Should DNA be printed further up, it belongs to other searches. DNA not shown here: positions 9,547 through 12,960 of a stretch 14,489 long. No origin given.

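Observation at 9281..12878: Orphan tandem-fused HdrA-MvhD-HdrA protein plus stand-alone MvhD, with a perfect consensus promoter and no HdrBC or hydrogenase partner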

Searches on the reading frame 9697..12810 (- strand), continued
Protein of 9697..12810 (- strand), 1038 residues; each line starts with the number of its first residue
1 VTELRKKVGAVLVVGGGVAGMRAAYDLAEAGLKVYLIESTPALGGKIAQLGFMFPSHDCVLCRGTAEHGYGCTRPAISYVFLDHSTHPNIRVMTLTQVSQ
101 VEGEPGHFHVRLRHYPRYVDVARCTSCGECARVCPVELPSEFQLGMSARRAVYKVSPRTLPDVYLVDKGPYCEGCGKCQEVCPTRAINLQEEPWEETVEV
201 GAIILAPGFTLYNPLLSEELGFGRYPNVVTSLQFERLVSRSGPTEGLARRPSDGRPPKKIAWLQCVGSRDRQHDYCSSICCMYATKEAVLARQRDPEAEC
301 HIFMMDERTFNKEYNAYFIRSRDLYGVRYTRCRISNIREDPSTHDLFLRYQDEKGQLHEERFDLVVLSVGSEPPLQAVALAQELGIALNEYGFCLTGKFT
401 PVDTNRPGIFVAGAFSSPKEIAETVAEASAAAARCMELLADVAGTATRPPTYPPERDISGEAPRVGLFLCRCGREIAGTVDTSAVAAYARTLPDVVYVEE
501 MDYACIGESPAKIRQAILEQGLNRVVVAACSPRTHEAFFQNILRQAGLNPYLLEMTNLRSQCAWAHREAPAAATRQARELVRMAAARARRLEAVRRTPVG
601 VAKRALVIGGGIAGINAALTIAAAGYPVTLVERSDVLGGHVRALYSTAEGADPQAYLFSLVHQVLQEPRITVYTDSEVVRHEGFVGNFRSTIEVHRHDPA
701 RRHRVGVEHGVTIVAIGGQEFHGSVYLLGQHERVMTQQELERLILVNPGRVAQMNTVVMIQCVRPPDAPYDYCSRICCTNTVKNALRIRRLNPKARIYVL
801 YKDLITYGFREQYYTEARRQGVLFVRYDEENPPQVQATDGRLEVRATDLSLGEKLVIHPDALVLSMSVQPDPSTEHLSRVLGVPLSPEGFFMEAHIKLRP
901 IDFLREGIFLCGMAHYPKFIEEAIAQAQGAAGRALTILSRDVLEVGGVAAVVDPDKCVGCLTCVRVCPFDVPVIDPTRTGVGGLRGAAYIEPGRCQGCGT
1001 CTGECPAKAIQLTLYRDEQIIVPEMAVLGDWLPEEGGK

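Call 40: find_encoding_contigs(protein=P0127, flank=8000, max_places=2)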
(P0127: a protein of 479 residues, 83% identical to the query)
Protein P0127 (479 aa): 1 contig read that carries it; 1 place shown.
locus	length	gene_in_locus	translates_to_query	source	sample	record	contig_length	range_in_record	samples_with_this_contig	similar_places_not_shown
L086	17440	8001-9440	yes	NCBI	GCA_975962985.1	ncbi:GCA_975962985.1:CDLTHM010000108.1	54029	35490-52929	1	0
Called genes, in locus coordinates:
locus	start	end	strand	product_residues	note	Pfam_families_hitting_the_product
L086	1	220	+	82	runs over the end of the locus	PF01084:Ribosomal_S18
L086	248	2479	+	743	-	PF13624:SurA_N_3 (faint), PF00639:Rotamase, PF13616:Rotamase_3, PF00639:Rotamase, PF13616:Rotamase_3, PF00639:Rotamase, PF13145:Rotamase_2 (weak), PF13616:Rotamase_3, +1 more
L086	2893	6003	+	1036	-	PF03065:Glyco_hydro_57, PF09985:Glucodextran_C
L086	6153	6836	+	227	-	PF12225:DUF5981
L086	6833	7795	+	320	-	PF02219:MTHFR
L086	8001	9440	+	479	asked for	PF12838:Fer4_7 (weak), PF13183:Fer4_8, PF13187:Fer4_9, PF13534:Fer4_17, PF02754:CCG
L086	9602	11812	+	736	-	PF00092:VWA, PF00362:Integrin_beta (faint), PF13519:VWA_2, PF25106:VWA_4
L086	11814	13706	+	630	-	-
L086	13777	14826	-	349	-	PF00953:Glycos_transf_4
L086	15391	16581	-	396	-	-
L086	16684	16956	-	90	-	-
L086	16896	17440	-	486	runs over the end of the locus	PF05893:LuxC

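Call 41: find_encoding_contigs(protein=P0130, flank=8000, max_places=2)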
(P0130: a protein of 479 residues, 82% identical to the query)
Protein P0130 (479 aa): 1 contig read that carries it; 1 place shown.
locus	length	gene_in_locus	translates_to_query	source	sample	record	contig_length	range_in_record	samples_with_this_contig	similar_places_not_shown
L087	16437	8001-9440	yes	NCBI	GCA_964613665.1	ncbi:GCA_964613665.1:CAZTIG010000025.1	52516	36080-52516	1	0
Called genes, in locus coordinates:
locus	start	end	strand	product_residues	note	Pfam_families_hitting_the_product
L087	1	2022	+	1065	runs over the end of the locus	-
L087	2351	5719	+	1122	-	-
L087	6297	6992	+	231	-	PF12225:DUF5981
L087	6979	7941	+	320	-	PF02219:MTHFR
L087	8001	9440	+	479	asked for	PF12838:Fer4_7 (weak), PF13183:Fer4_8, PF13187:Fer4_9, PF13534:Fer4_17, PF02754:CCG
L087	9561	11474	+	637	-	-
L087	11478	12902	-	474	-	PF01979:Amidohydro_1, PF07969:Amidohydro_3 (weak)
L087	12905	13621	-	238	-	PF01791:DeoC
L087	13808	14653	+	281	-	PF01209:Ubie_methyltran (weak), PF13489:Methyltransf_23, PF08241:Methyltransf_11, PF08242:Methyltransf_12, PF13649:Methyltransf_25, PF13847:Methyltransf_31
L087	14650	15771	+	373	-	PF13439:Glyco_transf_4, PF13579:Glyco_trans_4_4, PF20706:GT4-conflict, PF00534:Glycos_transf_1, PF13692:Glyco_trans_1_4, PF13524:Glyco_trans_1_2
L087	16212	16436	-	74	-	?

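Call 42: find_encoding_contigs(protein=P0125, flank=8000, max_places=2)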
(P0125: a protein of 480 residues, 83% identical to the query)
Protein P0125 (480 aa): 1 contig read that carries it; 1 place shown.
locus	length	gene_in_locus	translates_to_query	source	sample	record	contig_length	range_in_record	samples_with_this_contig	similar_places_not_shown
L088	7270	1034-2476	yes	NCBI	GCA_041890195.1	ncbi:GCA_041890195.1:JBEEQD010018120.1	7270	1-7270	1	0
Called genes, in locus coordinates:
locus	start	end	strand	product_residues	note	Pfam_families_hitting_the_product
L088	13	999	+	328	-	PF02219:MTHFR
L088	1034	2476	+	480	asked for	PF13183:Fer4_8, PF13187:Fer4_9, PF13534:Fer4_17, PF02754:CCG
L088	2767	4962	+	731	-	PF00092:VWA, PF13519:VWA_2 (weak), PF25106:VWA_4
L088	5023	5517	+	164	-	-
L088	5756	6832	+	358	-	PF12802:MarR_2, PF12840:HTH_20, PF01022:HTH_5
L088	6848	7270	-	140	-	?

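Call 70: predict_structure(alignment_id=A3)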
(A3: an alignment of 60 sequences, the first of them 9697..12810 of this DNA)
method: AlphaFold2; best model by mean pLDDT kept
length: 1038 residues; sequences in the alignment: 60
mean_pLDDT: 84.4   pTM: 0.87
mean pLDDT of the five models: 84.4, 83.8, 83.0, 79.3, 79.2
residues with pLDDT >= 90: 481; 70-90: 426; 50-70: 87; < 50: 44
segments of 3 or more residues with pLDDT < 50: 1-4, 50-76, 894-898, 1036-1038
pLDDT, mean of each block of 10 residues (from residue 1): 66 91 91 93 67 38 39 52 83 92 94 94 83 86 64 70 82 92 92 96 92 86 91 72 66 90 86 73 79 87 76 57 86 89 94 87 93 88 91 89 94 80 83 94 77 90 95 86 95 95 89 96 94 81 95 92 90 94 92 88 95 94 96 90 80 90 97 95 92 78 92 87 90 92 92 95 82 71 91 95 69 83 89 90 91 91 88 88 80 51 79 59 89 92 83 88 76 85 86 75 84 85 75 60
secondary structure, 60 per line:
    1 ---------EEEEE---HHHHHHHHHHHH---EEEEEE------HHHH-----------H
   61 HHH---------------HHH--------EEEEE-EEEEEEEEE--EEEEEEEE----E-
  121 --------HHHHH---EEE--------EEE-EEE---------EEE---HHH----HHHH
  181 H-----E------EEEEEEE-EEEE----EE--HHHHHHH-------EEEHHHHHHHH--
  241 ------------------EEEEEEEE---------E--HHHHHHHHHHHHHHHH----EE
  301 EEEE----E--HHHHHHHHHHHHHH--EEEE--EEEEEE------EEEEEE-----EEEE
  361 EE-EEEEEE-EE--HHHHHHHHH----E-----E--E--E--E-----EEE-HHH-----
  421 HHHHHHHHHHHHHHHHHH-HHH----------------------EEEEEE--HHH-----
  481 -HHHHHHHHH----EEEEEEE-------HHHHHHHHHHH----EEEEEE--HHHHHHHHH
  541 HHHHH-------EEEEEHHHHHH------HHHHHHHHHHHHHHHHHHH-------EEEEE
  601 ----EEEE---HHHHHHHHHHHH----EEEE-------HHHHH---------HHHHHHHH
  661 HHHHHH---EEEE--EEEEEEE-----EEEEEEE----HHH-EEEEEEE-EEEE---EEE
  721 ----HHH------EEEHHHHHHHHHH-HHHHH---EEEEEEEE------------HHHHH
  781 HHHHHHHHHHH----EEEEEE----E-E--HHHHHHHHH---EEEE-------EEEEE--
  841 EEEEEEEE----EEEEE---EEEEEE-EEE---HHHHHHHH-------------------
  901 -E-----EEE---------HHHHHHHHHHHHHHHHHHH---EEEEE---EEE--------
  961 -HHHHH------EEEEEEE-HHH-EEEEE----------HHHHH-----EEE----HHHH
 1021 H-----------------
elements in order (helices of 4 or more, strands of 3 or more residues): E10-14 H18-29 E33-38 H45-48 H60-63 E90-94 E96-104 E107-114 H129-133 E137-139 E148-150 E152-154 E164-166 H177-181 E194-200 E202-205 H214-220 E228-230 H231-238 E259-266 H279-294 E299-304 H312-325 E328-331 E334-339 E346-351 E357-362 E364-369 H375-383 E409-411 H421-438 E465-470 H482-490 E495-501 H509-519 E524-529 H532-545 E553-557 H558-563 H570-588 E596-600 E605-608 H612-623 E628-631 H639-643 H653-666 E670-673 E676-682 E688-694 E703-709 E711-714 E718-720 E734-736 H737-746 H748-752 E756-763 H776-791 E796-801 H811-819 E823-826 E834-838 E841-848 E853-857 E861-866 E868-870 H874-881 E908-910 H920-938 E942-946 E950-952 H962-966 E973-979 E985-989 H1000-1004 E1010-1012 H1017-1021

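Call 73: fold_search(model_id=the predicted structure, library=pdb)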
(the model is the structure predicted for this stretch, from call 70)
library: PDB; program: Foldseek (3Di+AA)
matches with E <= 10: 1926; with E <= 0.001: 654
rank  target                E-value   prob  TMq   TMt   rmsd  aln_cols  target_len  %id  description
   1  8rvy_A                1.2e-50  1.00  0.49  0.77   3.6       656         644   32  CryoEM structure of the Elp-Hdr complex of Methanothermobacter marburgensis state 1 (composite structure) (released 2025-05-14)
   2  5odc_A                2.9e-50  1.00  0.34  0.51  10.9       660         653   33  Heterodisulfide reductase / [NiFe]-hydrogenase complex from Methanothermococcus thermolithotrophicus at 2.3 A resoluti (released 2017-08-30)
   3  5odi_A                9.9e-50  1.00  0.34  0.51  11.0       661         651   32  Heterodisulfide reductase / [NiFe]-hydrogenase complex from Methanothermococcus thermolithotrophicus cocrystallized wi (released 2017-08-30)
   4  5odh_A                4.7e-49  1.00  0.34  0.51  10.9       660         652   32  Heterodisulfide reductase / [NiFe]-hydrogenase complex from Methanothermococcus thermolithotrophicus soaked with heter (released 2017-08-30)
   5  8rvu_A                1.2e-48  1.00  0.39  0.59   8.4       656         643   32  CryoEM structure of the Elp-Hdr complex of Methanothermobacter marburgensis state 2 (composite structure) (released 2025-05-14)
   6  7bkb_A                2.1e-47  1.00  0.39  0.56   8.3       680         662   29  Formate dehydrogenase - heterodisulfide reductase - formylmethanofuran dehydrogenase complex from Methanospirillum hun (released 2021-09-29)
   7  7bkd_A                1.3e-46  1.00  0.49  0.74   4.5       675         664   29  Formate dehydrogenase - heterodisulfide reductase - formylmethanofuran dehydrogenase complex from Methanospirillum hun (released 2021-09-29)
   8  8rwn_A                4.9e-44  1.00  0.39  0.91   2.5       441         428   39  CryoEM structure of the Hdr(ABC)2 subunits of the Elp-Hdr complex of Methanothermobacter marburgensis (released 2025-05-14)
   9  8rvu_a                2.9e-43  1.00  0.39  0.91   2.5       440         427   39  CryoEM structure of the Elp-Hdr complex of Methanothermobacter marburgensis state 2 (composite structure) (released 2025-05-14)
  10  7bke_A                4.2e-40  1.00  0.38  0.86   2.7       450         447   38  Formate dehydrogenase - heterodisulfide reductase - formylmethanofuran dehydrogenase complex from Methanospirillum hun (released 2021-09-29)
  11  7bkd_a                8.0e-40  1.00  0.37  0.84   2.9       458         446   36  Formate dehydrogenase - heterodisulfide reductase - formylmethanofuran dehydrogenase complex from Methanospirillum hun (released 2021-09-29)
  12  6tjr_A                5.2e-26  1.00  0.30  0.89   3.0       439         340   25  Structure of HdrA-like subunit from Hyphomicrobium denitrificans (released 2020-08-19)
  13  3cty_B                4.0e-14  1.00  0.23  0.67   5.2       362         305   14  Crystal structure of T. acidophilum thioredoxin reductase (released 2009-02-24)
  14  6uzi_A                8.9e-14  1.00  0.23  0.46   6.3       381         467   18  Crystal structure of Dihydrolipoyl dehydrogenase from Elizabethkingia anophelis NUHP1 (released 2020-01-15)
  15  3cty_A                9.9e-14  1.00  0.23  0.68   5.3       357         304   14  Crystal structure of T. acidophilum thioredoxin reductase (released 2009-02-24)
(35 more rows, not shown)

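Call 74: find_encoding_contigs(protein=P0133, flank=6000, max_places=2)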
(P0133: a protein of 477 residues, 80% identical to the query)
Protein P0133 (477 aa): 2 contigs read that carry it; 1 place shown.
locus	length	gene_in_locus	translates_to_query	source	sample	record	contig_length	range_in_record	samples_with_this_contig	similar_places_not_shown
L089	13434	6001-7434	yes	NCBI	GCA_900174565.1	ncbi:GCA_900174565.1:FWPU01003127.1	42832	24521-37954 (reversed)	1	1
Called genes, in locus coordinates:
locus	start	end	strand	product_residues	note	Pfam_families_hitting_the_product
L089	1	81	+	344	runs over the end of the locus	PF13480:Acetyltransf_6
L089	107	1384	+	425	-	PF08323:Glyco_transf_5 (faint), PF20706:GT4-conflict, PF13439:Glyco_transf_4, PF13579:Glyco_trans_4_4, PF00534:Glycos_transf_1, PF13692:Glyco_trans_1_4, PF13524:Glyco_trans_1_2 (weak)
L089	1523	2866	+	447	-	PF03477:ATP-cone, PF00485:PRK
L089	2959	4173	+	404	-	PF03054:tRNA_Me_trans, PF20259:tRNA_Me_trans_M, PF20258:tRNA_Me_trans_C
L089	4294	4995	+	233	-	PF12225:DUF5981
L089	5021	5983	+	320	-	PF02219:MTHFR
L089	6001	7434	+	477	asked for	PF13183:Fer4_8, PF13187:Fer4_9, PF13534:Fer4_17, PF02754:CCG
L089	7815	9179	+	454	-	PF01523:PmbA_TldD_1st, PF19290:PmbA_TldD_2nd, PF19289:PmbA_TldD_3rd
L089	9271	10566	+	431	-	PF01523:PmbA_TldD_1st, PF19289:PmbA_TldD_3rd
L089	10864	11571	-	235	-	PF07099:DUF1361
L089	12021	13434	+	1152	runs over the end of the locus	-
